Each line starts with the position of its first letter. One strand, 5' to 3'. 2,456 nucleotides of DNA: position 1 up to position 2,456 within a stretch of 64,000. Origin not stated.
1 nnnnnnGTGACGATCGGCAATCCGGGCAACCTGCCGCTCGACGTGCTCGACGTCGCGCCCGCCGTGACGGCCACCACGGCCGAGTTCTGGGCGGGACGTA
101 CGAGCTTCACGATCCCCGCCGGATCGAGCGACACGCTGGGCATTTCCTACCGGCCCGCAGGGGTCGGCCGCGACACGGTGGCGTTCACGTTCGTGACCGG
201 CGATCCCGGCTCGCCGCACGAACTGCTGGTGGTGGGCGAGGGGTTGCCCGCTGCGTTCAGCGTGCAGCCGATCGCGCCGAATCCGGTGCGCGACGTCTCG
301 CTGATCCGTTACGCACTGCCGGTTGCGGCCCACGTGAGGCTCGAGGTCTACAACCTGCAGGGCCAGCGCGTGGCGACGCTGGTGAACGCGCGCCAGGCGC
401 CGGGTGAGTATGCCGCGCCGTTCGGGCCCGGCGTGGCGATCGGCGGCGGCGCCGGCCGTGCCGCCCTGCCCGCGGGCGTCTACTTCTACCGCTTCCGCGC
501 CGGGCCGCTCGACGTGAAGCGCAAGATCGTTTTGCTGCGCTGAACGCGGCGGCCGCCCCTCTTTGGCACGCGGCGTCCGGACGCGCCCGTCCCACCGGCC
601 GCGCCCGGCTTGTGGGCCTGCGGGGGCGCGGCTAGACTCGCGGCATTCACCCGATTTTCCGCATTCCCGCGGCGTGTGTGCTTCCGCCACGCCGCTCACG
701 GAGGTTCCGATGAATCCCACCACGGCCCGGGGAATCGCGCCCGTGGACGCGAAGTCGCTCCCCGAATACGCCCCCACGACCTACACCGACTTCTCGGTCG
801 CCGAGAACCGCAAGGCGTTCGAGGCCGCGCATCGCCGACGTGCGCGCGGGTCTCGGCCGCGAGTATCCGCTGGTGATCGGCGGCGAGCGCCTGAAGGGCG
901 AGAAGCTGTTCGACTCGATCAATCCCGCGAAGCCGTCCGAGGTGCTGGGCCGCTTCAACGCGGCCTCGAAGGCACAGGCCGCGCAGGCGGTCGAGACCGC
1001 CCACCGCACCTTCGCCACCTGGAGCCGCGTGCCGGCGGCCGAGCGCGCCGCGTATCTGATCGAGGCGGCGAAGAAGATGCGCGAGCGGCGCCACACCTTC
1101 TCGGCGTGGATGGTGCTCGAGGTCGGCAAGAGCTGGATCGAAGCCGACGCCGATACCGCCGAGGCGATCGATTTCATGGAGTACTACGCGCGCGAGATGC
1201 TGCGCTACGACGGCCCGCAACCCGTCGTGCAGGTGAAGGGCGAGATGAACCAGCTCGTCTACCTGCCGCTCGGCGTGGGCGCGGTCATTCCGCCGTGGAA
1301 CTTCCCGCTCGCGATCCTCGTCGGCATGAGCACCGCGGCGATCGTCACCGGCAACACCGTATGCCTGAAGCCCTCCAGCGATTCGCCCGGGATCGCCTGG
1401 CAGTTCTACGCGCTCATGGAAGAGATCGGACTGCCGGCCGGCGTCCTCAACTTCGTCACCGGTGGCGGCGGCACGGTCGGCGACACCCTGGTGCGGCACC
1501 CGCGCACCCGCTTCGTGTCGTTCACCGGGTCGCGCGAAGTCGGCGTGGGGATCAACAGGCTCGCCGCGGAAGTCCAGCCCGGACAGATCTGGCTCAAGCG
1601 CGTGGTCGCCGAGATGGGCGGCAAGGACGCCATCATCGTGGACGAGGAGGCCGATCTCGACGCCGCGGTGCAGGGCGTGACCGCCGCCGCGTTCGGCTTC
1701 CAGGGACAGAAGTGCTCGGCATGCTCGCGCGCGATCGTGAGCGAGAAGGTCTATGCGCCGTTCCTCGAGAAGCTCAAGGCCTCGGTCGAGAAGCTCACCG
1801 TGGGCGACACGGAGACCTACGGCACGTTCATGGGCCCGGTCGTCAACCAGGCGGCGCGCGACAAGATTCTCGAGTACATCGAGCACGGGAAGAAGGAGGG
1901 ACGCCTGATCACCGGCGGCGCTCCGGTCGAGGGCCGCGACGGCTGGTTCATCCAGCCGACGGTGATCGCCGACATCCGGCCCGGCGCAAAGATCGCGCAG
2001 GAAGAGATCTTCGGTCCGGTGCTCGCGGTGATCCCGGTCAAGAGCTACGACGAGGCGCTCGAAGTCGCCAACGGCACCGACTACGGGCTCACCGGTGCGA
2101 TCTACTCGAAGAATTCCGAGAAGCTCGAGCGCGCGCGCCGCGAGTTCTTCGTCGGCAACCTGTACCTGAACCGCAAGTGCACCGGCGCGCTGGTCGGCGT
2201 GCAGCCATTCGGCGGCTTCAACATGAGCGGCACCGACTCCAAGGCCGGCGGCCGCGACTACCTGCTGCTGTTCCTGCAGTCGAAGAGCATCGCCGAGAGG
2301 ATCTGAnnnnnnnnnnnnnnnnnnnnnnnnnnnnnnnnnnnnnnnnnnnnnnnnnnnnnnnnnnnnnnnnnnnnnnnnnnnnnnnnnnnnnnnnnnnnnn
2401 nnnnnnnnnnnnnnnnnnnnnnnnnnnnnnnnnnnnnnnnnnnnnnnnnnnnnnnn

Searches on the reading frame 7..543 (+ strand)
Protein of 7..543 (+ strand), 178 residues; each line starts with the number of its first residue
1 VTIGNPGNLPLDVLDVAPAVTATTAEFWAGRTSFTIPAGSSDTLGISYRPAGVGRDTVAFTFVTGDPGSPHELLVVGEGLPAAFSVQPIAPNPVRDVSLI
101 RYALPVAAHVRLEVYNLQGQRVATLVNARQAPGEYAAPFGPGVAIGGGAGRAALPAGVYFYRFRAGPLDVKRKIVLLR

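Call 57: search_protein_families(library=pfam, proteins=[window:7-543:+], max_evalue=0.001)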
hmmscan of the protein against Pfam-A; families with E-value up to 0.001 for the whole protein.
window:7-543:+ (178 aa): 2 families
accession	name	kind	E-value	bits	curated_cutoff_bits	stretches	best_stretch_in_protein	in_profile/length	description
PF15780.11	ASH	-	0.00018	22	27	1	2-69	30-95/98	Abnormal spindle-like microcephaly-assoc'd, ASPM-SPD-2-Hydin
PF18962.6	Por_Secre_tail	-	0.00067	20.3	27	0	91-123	3-35/75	Secretion system C-terminal sorting domain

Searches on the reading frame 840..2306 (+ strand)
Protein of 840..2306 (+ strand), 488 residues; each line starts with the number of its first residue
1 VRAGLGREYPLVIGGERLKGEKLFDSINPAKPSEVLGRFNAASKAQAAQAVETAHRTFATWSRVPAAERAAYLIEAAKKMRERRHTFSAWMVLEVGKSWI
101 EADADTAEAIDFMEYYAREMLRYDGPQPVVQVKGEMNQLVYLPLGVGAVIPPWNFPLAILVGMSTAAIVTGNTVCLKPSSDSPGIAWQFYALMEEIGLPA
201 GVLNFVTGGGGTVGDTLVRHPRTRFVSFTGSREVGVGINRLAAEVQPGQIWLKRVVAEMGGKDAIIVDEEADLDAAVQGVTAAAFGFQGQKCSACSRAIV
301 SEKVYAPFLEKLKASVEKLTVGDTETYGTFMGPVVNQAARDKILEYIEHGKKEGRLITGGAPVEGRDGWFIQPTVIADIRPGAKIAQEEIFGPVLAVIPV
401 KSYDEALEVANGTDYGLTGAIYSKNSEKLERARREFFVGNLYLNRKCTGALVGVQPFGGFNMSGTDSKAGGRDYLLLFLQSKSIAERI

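Call 6: search_protein_families(library=pfam, proteins=[window:840-2306:+])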
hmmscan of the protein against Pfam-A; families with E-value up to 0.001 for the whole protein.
window:840-2306:+ (488 aa): 1 family
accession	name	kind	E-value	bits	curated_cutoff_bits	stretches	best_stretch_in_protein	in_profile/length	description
PF00171.27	Aldedh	-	1e-148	496.2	23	1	21-484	7-461/461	Aldehyde dehydrogenase family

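Call 7: search_protein_families(library=ncbifam, proteins=[window:840-2306:+])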
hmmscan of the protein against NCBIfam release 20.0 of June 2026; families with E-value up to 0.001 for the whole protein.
window:840-2306:+ (488 aa): 41 families (the best 25 are shown)
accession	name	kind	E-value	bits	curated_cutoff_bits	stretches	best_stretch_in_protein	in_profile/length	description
NF002852.0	PRK03137.1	subfamily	1.7e-228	759.5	648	1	3-487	31-513/514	L-glutamate gamma-semialdehyde dehydrogenase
TIGR01237.1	D1pyr5carbox2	equivalog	1.2e-210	700.7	659.65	1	4-488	28-511/511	L-glutamate gamma-semialdehyde dehydrogenase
NF052305.1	DioxValDhHalo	equivalog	8.1e-115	384.5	750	1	21-467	19-461/483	2,5-dioxovalerate dehydrogenase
NF008869.0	PRK11904.1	equivalog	8.8e-114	381.3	747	1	25-484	566-1024/1042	bifunctional proline dehydrogenase/L-glutamate gamma-semialdehyde dehydrogenase PutA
NF042993.1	AlphKGSA_gudD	equivalog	1.2e-108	364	770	1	21-478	18-472/481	alpha-ketoglutaric semialdehyde dehydrogenase GucD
TIGR01236.1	D1pyr5carbox1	equivalog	1.7e-108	363.6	613.6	1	7-486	30-519/533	L-glutamate gamma-semialdehyde dehydrogenase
TIGR01804.1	BADH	equivalog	9.9e-96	321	668.6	1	20-466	11-452/467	betaine-aldehyde dehydrogenase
NF007497.0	PRK10090.1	equivalog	1.4e-95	320.9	500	1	18-480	18-471/480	aldehyde dehydrogenase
NF008772.0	PRK11809.1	equivalog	4.8e-95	319.3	1750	1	20-482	657-1110/1318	trifunctional transcriptional regulator/proline dehydrogenase/L-glutamate gamma-semialdehyde dehydrogenase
TIGR01238.1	D1pyr5carbox3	equivalog_domain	1.1e-94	317.8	485.2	1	27-482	56-499/500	L-glutamate gamma-semialdehyde dehydrogenase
NF010000.0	PRK13473.1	subfamily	1.6e-94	317.3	615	1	11-465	5-452/475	aminobutyraldehyde dehydrogenase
TIGR02299.1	HpaE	equivalog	1.7e-94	317.2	638.35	1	12-484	4-474/488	5-carboxymethyl-2-hydroxymuconate semialdehyde dehydrogenase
NF009725.0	PRK13252.1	equivalog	7.6e-91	305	593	1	19-484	19-477/488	betaine-aldehyde dehydrogenase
TIGR01780.1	SSADH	subfamily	4.3e-86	289.6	646.35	1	28-470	3-440/448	succinate-semialdehyde dehydrogenase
NF006916.0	PRK09407.1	equivalog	1.1e-84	284.9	521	1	33-486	44-492/526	succinic semialdehyde dehydrogenase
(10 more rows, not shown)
